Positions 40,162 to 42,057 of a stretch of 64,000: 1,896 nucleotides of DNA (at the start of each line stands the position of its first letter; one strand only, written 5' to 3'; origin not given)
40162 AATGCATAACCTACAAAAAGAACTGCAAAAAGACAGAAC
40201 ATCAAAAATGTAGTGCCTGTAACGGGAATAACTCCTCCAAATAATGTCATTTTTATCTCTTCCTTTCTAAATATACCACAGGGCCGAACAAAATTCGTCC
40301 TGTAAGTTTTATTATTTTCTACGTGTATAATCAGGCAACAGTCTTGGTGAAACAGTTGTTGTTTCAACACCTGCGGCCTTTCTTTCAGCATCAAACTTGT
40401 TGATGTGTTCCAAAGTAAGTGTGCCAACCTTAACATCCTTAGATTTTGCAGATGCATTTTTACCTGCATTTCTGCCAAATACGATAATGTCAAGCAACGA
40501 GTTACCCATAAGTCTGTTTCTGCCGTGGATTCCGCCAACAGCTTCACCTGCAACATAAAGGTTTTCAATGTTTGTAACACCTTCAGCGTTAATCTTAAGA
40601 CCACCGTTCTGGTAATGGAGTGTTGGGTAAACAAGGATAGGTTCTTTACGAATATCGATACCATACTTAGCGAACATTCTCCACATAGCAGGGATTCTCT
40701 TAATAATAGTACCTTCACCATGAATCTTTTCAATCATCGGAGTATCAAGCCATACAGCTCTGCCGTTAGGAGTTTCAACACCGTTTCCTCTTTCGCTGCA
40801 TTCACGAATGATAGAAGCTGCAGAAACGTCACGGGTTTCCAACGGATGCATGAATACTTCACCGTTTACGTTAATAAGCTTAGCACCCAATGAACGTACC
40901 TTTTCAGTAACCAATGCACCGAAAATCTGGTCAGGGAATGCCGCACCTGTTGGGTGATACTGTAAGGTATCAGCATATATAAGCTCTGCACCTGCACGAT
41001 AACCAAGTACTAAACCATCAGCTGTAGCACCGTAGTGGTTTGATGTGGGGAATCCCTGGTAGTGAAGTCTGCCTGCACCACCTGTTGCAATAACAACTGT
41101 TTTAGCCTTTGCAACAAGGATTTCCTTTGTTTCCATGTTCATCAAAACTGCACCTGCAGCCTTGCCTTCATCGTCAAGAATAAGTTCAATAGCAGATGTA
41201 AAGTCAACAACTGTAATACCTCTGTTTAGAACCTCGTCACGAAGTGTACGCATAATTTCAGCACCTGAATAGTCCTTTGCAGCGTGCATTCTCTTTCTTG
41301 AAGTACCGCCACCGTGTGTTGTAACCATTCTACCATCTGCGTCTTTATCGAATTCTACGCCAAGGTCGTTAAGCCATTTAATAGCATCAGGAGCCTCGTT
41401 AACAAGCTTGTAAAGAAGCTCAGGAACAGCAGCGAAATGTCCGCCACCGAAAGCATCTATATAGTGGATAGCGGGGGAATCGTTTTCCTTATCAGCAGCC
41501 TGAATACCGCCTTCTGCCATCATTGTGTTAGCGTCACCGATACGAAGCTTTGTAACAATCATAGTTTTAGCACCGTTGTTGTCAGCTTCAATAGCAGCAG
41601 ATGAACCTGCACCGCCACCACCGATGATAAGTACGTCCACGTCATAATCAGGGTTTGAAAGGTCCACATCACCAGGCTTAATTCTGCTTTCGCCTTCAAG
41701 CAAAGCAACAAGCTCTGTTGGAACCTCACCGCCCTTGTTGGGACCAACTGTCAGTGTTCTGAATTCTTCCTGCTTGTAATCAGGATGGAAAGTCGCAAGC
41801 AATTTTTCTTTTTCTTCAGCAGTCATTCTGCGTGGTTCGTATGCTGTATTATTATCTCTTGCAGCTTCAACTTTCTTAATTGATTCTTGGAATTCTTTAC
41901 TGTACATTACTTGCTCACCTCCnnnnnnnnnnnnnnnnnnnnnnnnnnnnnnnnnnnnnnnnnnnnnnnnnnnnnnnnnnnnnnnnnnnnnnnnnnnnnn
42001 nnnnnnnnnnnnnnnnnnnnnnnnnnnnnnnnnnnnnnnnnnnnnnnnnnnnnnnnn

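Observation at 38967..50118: Hdr/Flx-type flavin-FeS module fused in one gene string to an FrdAB-like pair, an AAE (SucE/AspT-family) permease and ldh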

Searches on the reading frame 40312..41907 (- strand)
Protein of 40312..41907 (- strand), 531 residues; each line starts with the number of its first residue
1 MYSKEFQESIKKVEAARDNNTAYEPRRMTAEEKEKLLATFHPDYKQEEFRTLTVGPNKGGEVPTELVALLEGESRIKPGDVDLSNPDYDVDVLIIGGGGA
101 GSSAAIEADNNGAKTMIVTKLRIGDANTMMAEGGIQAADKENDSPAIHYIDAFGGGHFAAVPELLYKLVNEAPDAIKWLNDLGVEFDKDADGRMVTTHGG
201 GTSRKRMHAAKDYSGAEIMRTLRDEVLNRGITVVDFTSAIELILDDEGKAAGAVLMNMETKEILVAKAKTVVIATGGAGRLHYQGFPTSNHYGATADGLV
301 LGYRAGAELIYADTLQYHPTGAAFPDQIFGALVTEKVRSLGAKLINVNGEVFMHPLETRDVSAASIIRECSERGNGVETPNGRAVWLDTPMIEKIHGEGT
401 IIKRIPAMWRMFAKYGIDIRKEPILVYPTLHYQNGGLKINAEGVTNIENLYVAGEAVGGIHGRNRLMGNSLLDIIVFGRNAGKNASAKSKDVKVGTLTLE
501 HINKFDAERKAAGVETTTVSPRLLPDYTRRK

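Call 3: search_protein_families(library=pfam, proteins=[window:40312-41907:-])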
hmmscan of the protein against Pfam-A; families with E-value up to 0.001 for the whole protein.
window:40312-41907:- (531 aa): 7 families
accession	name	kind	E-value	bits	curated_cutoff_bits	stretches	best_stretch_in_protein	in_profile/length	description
PF00890.30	FAD_binding_2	-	4.9e-67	227.3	20.4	1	91-471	1-414/414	FAD binding domain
PF07992.20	Pyr_redox_2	-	1.6e-09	38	26.1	1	91-286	2-119/291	Pyridine nucleotide-disulphide oxidoreductase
PF03486.20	HI0933_like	-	2.9e-09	37.2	50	1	91-436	2-194/244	HI0933-like protein Rossmann domain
PF01266.30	DAO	-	5.4e-09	36.5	27.9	1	91-207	1-102/353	FAD dependent oxidoreductase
PF12831.13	FAD_oxidored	-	2.9e-05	24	27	1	91-283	1-152/416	FAD dependent oxidoreductase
PF01494.25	FAD_binding_3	-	0.00035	20.3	22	0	89-122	1-34/349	FAD binding domain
PF01134.28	GIDA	-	0.00036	20.2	22.1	1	91-282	1-157/391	Glucose inhibited division protein A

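Call 4: search_protein_families(library=ncbifam, proteins=[window:40312-41907:-])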
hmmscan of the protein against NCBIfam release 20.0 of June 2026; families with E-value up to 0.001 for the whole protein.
window:40312-41907:- (531 aa): 54 families (the best 25 are shown)
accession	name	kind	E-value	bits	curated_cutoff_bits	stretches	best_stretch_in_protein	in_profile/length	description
NF004900.0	PRK06263.1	equivalog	5.5e-102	342.1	718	1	88-496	6-411/546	fumarate reductase (CoM/CoB) subunit TfrA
TIGR01812.1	sdhA_frdA_Gneg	subfamily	9.2e-83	278.6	567.3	1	91-502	1-417/568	succinate dehydrogenase or fumarate reductase, flavoprotein subunit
TIGR00551.1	nadB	equivalog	5.3e-81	272.8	452.75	1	90-490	3-390/489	L-aspartate oxidase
NF005866.0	PRK07803.1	equivalog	6.7e-80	269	819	2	89-354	8-285/631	fumarate reductase/succinate dehydrogenase flavoprotein subunit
NF005867.0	PRK07804.1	equivalog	1.7e-77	260.9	639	1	89-493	18-421/548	L-aspartate oxidase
NF005701.0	PRK07512.1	equivalog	1.3e-70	238.3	528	1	90-498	10-406/516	L-aspartate oxidase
NF005636.0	PRK07395.1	subfamily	1.8e-70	237.8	723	1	89-491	12-408/560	L-aspartate oxidase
NF005978.0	PRK08071.1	equivalog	2.7e-70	237.2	621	1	91-492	5-391/514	L-aspartate oxidase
NF004724.0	PRK06069.1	subfamily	3.6e-67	226.8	826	1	90-501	6-426/577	succinate dehydrogenase/fumarate reductase flavoprotein subunit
NF006567.0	PRK09077.1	equivalog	2.6e-66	224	629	1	87-494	6-414/537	L-aspartate oxidase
NF004820.0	PRK06175.1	equivalog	2.7e-66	224.2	472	1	89-503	4-401/433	L-aspartate oxidase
NF042982.1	MFR_Fp_SdhA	equivalog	3.4e-65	220.6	1100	1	90-497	48-457/612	8-methylmenaquinol:fumarate reductase flavoprotein subunit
TIGR01816.1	sdhA_forward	equivalog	3.8e-65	220.2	727.35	1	90-491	3-417/584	succinate dehydrogenase flavoprotein subunit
NF004613.0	PRK05945.1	equivalog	8.8e-63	212.8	824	1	89-500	3-424/575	succinate dehydrogenase/fumarate reductase flavoprotein subunit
TIGR01813.1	flavo_cyto_c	subfamily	6.6e-62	209.7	285.45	2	91-373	1-293/444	flavocytochrome c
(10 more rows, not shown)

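Call 10: find_homologous_proteins(query=window:40312-41907:-, max_evalue=1e-20)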
Query window:40312-41907:- (531 aa): 8000 proteins with E <= 1e-20 among 8000 candidates; the best 120 are listed.
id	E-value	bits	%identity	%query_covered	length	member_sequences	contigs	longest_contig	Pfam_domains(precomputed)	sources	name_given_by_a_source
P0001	0.0e+0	1166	98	100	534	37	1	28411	PF01266.31,PF00890.31,PF07992.21,PF03486.21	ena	-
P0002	0.0e+0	1064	-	-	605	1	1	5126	PF01266.31,PF00890.31,PF07992.21,PF03486.21,PF12831.14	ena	-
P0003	0.0e+0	1059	89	100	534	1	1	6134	PF01266.31,PF00890.31,PF07992.21,PF03486.21,PF12831.14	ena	-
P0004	0.0e+0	1058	88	100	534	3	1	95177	PF01266.31,PF00890.31,PF07992.21,PF03486.21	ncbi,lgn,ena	-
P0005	0.0e+0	1049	88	100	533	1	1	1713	PF01266.31,PF00890.31,PF07992.21,PF03486.21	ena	-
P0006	0.0e+0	1022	-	-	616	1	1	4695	PF01266.31,PF00890.31,PF07992.21,PF03486.21,PF12831.14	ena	-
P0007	2.8e-297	1005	84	100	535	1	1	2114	PF01266.31,PF00890.31,PF07992.21,PF03486.21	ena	-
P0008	1.4e-296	1002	-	-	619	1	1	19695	PF01266.31,PF00890.31,PF07992.21,PF03486.21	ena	-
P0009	2.7e-294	995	83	100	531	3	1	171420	PF01266.31,PF00890.31,PF07992.21,PF03486.21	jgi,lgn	jgi:succinate dehydrogenase/fumarate reductase flavoprotein subunit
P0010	8.5e-294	993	83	100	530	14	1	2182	PF01266.31,PF00890.31,PF07992.21,PF03486.21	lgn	-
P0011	1.0e-293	993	83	100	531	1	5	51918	PF01266.31,PF00890.31,PF07992.21,PF03486.21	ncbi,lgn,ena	-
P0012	3.0e-293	991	83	100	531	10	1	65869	PF01266.31,PF00890.31,PF07992.21,PF03486.21,PF12831.14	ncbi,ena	-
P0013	4.3e-293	991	83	100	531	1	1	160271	PF01266.31,PF00890.31,PF07992.21,PF03486.21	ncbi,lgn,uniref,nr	ncbi:FAD-dependent oxidoreductase [Phocea massiliensis]|uniref:FAD-dependent oxidoreductase n=1 Tax=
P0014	5.9e-293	990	83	100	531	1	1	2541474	PF01266.31,PF00890.31,PF07992.21,PF03486.21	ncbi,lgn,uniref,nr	ncbi:FAD-dependent oxidoreductase [Solibaculum mannosilyticum]|uniref:FAD-dependent oxidoreductase 2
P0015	6.1e-293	990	82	100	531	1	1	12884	PF01266.31,PF00890.31,PF07992.21,PF03486.21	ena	-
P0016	6.1e-293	990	83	100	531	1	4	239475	PF01266.31,PF00890.31,PF07992.21,PF03486.21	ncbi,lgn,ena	-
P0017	8.8e-293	990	83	100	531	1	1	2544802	PF01266.31,PF00890.31,PF07992.21,PF03486.21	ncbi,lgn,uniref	ncbi:FAD-dependent oxidoreductase [Solibaculum mannosilyticum]|uniref:FAD-dependent oxidoreductase n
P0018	8.8e-293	990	83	100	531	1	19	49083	PF01266.31,PF00890.31,PF07992.21,PF03486.21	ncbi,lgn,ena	-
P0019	1.1e-292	990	83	100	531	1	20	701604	PF01266.31,PF00890.31,PF07992.21,PF03486.21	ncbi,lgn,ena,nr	ncbi:FAD-dependent oxidoreductase [[Clostridium] leptum]|nr:FAD-dependent oxidoreductase [[Clostridi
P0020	1.6e-292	989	83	100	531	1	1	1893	PF01266.31,PF00890.31,PF07992.21,PF03486.21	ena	-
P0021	2.1e-292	989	83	100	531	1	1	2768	PF01266.31,PF00890.31,PF07992.21,PF03486.21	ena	-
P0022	2.4e-292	988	83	100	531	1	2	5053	PF01266.31,PF00890.31,PF07992.21,PF03486.21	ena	-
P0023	3.0e-292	988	83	100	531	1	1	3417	PF01266.31,PF00890.31,PF07992.21,PF03486.21,PF12831.14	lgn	-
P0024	3.1e-292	988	83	100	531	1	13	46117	PF01266.31,PF00890.31,PF07992.21,PF03486.21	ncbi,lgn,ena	-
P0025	3.7e-292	988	83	100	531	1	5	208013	PF01266.31,PF00890.31,PF07992.21,PF03486.21,PF12831.14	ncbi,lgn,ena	-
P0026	4.2e-292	988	83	100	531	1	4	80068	PF01266.31,PF00890.31,PF07992.21,PF03486.21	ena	-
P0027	4.3e-292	988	83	100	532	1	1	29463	PF01266.31,PF00890.31,PF07992.21,PF03486.21,PF12831.14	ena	-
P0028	4.4e-292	988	82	100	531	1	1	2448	PF01266.31,PF00890.31,PF07992.21,PF03486.21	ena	-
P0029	4.5e-292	988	83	100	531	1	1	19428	PF01266.31,PF00890.31,PF07992.21,PF03486.21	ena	-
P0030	5.2e-292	987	83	100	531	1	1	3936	PF01266.31,PF00890.31,PF07992.21,PF03486.21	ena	-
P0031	5.4e-292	987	82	100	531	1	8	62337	PF01266.31,PF00890.31,PF07992.21,PF03486.21,PF12831.14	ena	-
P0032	5.8e-292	987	82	100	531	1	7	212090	PF01266.31,PF00890.31,PF07992.21,PF03486.21,PF12831.14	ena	-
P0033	6.1e-292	987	83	100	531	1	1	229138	PF01266.31,PF00890.31,PF07992.21,PF03486.21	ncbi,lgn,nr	ncbi:L-aspartate oxidase [Eubacteriaceae bacterium CHKCI005]|nr:L-aspartate oxidase [Eubacteriaceae 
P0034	7.7e-292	987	82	100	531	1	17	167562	PF01266.31,PF00890.31,PF07992.21,PF03486.21,PF12831.14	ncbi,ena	-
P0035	7.8e-292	987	83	100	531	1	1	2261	PF01266.31,PF00890.31,PF07992.21,PF03486.21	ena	-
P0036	7.8e-292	987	84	99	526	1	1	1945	PF01266.31,PF00890.31,PF07992.21,PF03486.21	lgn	-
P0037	8.3e-292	987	82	100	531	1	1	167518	PF01266.31,PF00890.31,PF07992.21,PF03486.21,PF12831.14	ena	-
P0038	1.1e-291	986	82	100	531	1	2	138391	PF01266.31,PF00890.31,PF07992.21,PF03486.21,PF12831.14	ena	-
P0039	1.5e-291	986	82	100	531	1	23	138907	PF01266.31,PF00890.31,PF07992.21,PF03486.21,PF12831.14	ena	-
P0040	1.7e-291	986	82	100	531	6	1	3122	PF01266.31,PF00890.31,PF07992.21,PF03486.21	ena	-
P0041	1.7e-291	986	82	100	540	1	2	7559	PF01266.31,PF00890.31,PF07992.21,PF03486.21,PF12831.14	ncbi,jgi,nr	ncbi:MAG: FAD-dependent oxidoreductase [Ruminococcaceae bacterium]|nr:FAD-dependent oxidoreductase [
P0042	1.8e-291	986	82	100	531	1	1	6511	PF01266.31,PF00890.31,PF07992.21,PF03486.21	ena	-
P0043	2.1e-291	985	83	99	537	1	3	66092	PF01266.31,PF00890.31,PF07992.21,PF03486.21,PF01134.29,PF12831.14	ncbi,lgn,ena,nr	ncbi:MAG: FAD-dependent oxidoreductase [Clostridia bacterium]|nr:FAD-dependent oxidoreductase [Clost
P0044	2.1e-291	985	82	100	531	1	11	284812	PF01266.31,PF00890.31,PF07992.21,PF03486.21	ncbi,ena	-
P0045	2.1e-291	985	82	100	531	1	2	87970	PF01266.31,PF00890.31,PF07992.21,PF03486.21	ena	-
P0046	2.4e-291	985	83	100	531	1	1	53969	PF01266.31,PF00890.31,PF07992.21,PF03486.21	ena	-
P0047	2.5e-291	985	82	100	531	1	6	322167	PF01266.31,PF00890.31,PF07992.21,PF03486.21,PF12831.14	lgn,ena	-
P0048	2.6e-291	985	82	100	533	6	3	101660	PF01266.31,PF00890.31,PF07992.21,PF03486.21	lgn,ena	-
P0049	2.7e-291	985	82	100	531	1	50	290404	PF01266.31,PF00890.31,PF07992.21,PF03486.21,PF12831.14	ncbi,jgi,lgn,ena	-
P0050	2.8e-291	985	82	100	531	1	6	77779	PF01266.31,PF00890.31,PF07992.21,PF03486.21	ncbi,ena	-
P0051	2.8e-291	985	82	100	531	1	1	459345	PF01266.31,PF00890.31,PF07992.21,PF03486.21,PF12831.14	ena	-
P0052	2.9e-291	985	82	100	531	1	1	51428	PF01266.31,PF00890.31,PF07992.21,PF03486.21,PF12831.14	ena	-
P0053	3.2e-291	985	82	100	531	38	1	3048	PF01266.31,PF00890.31,PF07992.21,PF03486.21,PF12831.14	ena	-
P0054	3.3e-291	985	82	100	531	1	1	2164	PF01266.31,PF00890.31,PF07992.21,PF03486.21,PF12831.14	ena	-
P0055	3.6e-291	985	82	100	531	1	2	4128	PF01266.31,PF00890.31,PF07992.21,PF03486.21,PF12831.14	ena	-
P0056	3.6e-291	985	82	100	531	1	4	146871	PF01266.31,PF00890.31,PF07992.21,PF03486.21,PF12831.14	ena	-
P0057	3.8e-291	984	82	100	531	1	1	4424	PF01266.31,PF00890.31,PF07992.21,PF03486.21,PF12831.14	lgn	-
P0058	4.0e-291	984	82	100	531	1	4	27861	PF01266.31,PF00890.31,PF07992.21,PF03486.21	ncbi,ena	-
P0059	4.1e-291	984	82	100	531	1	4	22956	PF01266.31,PF00890.31,PF07992.21,PF03486.21,PF12831.14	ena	-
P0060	4.2e-291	984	82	100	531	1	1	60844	PF01266.31,PF00890.31,PF07992.21,PF03486.21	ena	-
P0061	4.6e-291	984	82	100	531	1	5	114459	PF01266.31,PF00890.31,PF07992.21,PF03486.21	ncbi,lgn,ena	-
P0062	5.8e-291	984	82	100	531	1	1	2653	PF01266.31,PF00890.31,PF07992.21,PF03486.21,PF12831.14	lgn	-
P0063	6.3e-291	984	82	100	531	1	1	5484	PF01266.31,PF00890.31,PF07992.21,PF03486.21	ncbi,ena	-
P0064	6.4e-291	984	82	100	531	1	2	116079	PF01266.31,PF00890.31,PF07992.21,PF03486.21,PF12831.14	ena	-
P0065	6.7e-291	984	81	100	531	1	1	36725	PF01266.31,PF00890.31,PF07992.21,PF03486.21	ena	-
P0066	9.0e-291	983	82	100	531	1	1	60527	PF01266.31,PF00890.31,PF07992.21,PF03486.21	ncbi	-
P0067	9.1e-291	983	82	100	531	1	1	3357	PF01266.31,PF00890.31,PF07992.21,PF03486.21,PF12831.14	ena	-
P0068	9.2e-291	983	82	100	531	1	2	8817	PF01266.31,PF00890.31,PF07992.21,PF03486.21,PF12831.14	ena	-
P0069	9.4e-291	983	82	100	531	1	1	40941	PF01266.31,PF00890.31,PF07992.21,PF03486.21,PF12831.14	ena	-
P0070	9.7e-291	983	81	100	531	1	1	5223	PF01266.31,PF00890.31,PF07992.21,PF03486.21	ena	-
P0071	9.9e-291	983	82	100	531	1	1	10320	PF01266.31,PF00890.31,PF07992.21,PF03486.21,PF12831.14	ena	-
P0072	1.3e-290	983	82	100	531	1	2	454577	PF01266.31,PF00890.31,PF07992.21,PF03486.21,PF12831.14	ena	-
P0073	1.4e-290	983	82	100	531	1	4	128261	PF01266.31,PF00890.31,PF07992.21,PF03486.21,PF12831.14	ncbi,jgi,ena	-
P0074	1.4e-290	983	81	100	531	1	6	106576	PF01266.31,PF00890.31,PF07992.21,PF03486.21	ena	-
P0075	1.5e-290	983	82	100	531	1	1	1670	PF01266.31,PF00890.31,PF07992.21,PF03486.21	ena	-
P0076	1.5e-290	982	82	100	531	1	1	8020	PF01266.31,PF00890.31,PF07992.21,PF03486.21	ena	-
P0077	1.7e-290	982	83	100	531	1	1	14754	PF01266.31,PF00890.31,PF07992.21,PF03486.21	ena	-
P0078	1.8e-290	982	83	100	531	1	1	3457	PF01266.31,PF00890.31,PF07992.21,PF03486.21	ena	-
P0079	1.9e-290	982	82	100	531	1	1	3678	PF01266.31,PF00890.31,PF07992.21,PF03486.21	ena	-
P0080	2.0e-290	982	82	100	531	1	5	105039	PF01266.31,PF00890.31,PF07992.21,PF03486.21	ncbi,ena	-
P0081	2.0e-290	982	81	100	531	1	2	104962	PF01266.31,PF00890.31,PF07992.21,PF03486.21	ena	-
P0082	2.2e-290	982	82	100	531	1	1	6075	PF01266.31,PF00890.31,PF07992.21,PF03486.21,PF12831.14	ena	-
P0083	2.7e-290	982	81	100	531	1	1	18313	PF01266.31,PF00890.31,PF07992.21,PF03486.21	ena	-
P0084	3.0e-290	982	83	100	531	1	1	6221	PF01266.31,PF00890.31,PF07992.21,PF03486.21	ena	-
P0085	4.6e-290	981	81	100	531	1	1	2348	PF01266.31,PF00890.31,PF07992.21,PF03486.21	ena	-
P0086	4.8e-290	981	81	100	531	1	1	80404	PF01266.31,PF00890.31,PF07992.21,PF03486.21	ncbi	-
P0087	5.4e-290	981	82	100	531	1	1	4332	PF01266.31,PF00890.31,PF07992.21,PF03486.21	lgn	-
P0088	6.6e-290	980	81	100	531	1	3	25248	PF01266.31,PF00890.31,PF07992.21,PF03486.21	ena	-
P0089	7.0e-290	980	82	100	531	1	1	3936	PF01266.31,PF00890.31,PF07992.21,PF03486.21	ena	-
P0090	8.6e-290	980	82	100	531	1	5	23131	PF01266.31,PF00890.31,PF07992.21,PF03486.21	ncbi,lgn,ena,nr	nr:FAD-dependent oxidoreductase [uncultured Solibaculum sp.]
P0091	8.7e-290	980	81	100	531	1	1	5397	PF01266.31,PF00890.31,PF07992.21,PF03486.21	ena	-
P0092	1.1e-289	980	82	100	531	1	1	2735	PF01266.31,PF00890.31,PF07992.21,PF03486.21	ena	-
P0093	1.6e-289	979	83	100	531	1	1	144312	PF01266.31,PF00890.31,PF07992.21,PF03486.21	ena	-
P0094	1.7e-289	979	82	100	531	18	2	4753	PF01266.31,PF00890.31,PF07992.21,PF03486.21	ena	-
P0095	2.0e-289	979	81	100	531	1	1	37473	PF01266.31,PF00890.31,PF07992.21,PF03486.21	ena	-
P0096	2.0e-289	979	81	100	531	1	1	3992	PF01266.31,PF00890.31,PF07992.21,PF03486.21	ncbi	-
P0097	2.3e-289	979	81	100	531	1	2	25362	PF01266.31,PF00890.31,PF07992.21,PF03486.21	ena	-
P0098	2.3e-289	979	81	100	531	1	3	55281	PF01266.31,PF00890.31,PF07992.21,PF03486.21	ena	-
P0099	2.3e-289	979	81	100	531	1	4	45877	PF01266.31,PF00890.31,PF07992.21,PF03486.21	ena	-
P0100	2.4e-289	979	81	100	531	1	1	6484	PF01266.31,PF00890.31,PF07992.21,PF03486.21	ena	-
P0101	2.5e-289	979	81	100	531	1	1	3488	PF01266.31,PF00890.31,PF07992.21,PF03486.21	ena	-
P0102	2.7e-289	978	82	100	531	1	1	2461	PF01266.31,PF00890.31,PF07992.21,PF03486.21,PF12831.14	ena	-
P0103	2.8e-289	978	82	100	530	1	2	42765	PF01266.31,PF00890.31,PF07992.21,PF03486.21,PF12831.14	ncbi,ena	-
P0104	3.8e-289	978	81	100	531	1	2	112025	PF01266.31,PF00890.31,PF07992.21,PF03486.21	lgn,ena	-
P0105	4.0e-289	978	81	100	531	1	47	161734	PF01266.31,PF00890.31,PF07992.21,PF03486.21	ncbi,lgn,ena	-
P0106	4.1e-289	978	81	100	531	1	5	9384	PF01266.31,PF00890.31,PF07992.21,PF03486.21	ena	-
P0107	4.2e-289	978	81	100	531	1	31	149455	PF01266.31,PF00890.31,PF07992.21,PF03486.21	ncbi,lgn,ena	-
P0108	4.2e-289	978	82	100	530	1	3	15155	PF01266.31,PF00890.31,PF07992.21,PF03486.21,PF01134.29,PF12831.14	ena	-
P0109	4.4e-289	978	81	100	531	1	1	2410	PF01266.31,PF00890.31,PF07992.21,PF03486.21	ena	-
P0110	5.0e-289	977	82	100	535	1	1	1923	PF01266.31,PF00890.31,PF07992.21,PF03486.21,PF12831.14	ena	-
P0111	5.3e-289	977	81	100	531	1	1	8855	PF01266.31,PF00890.31,PF07992.21,PF03486.21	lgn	-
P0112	5.3e-289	977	82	100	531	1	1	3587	PF01266.31,PF00890.31,PF07992.21,PF03486.21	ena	-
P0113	5.4e-289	977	82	100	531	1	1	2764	PF01266.31,PF00890.31,PF07992.21,PF03486.21,PF12831.14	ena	-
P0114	5.5e-289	977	81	100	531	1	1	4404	PF01266.31,PF00890.31,PF07992.21,PF03486.21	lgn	-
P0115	5.5e-289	977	81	100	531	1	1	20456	PF01266.31,PF00890.31,PF07992.21,PF03486.21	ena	-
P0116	5.6e-289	977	81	100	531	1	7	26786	PF01266.31,PF00890.31,PF07992.21,PF03486.21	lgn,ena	-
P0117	5.9e-289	977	81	100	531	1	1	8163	PF01266.31,PF00890.31,PF07992.21,PF03486.21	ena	-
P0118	6.3e-289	977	81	100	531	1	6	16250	PF01266.31,PF00890.31,PF07992.21,PF03486.21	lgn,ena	-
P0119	6.8e-289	977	82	100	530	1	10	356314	PF01266.31,PF00890.31,PF07992.21,PF03486.21,PF01134.29,PF12831.14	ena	-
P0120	7.5e-289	977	81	100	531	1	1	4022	PF01266.31,PF00890.31,PF07992.21,PF03486.21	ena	-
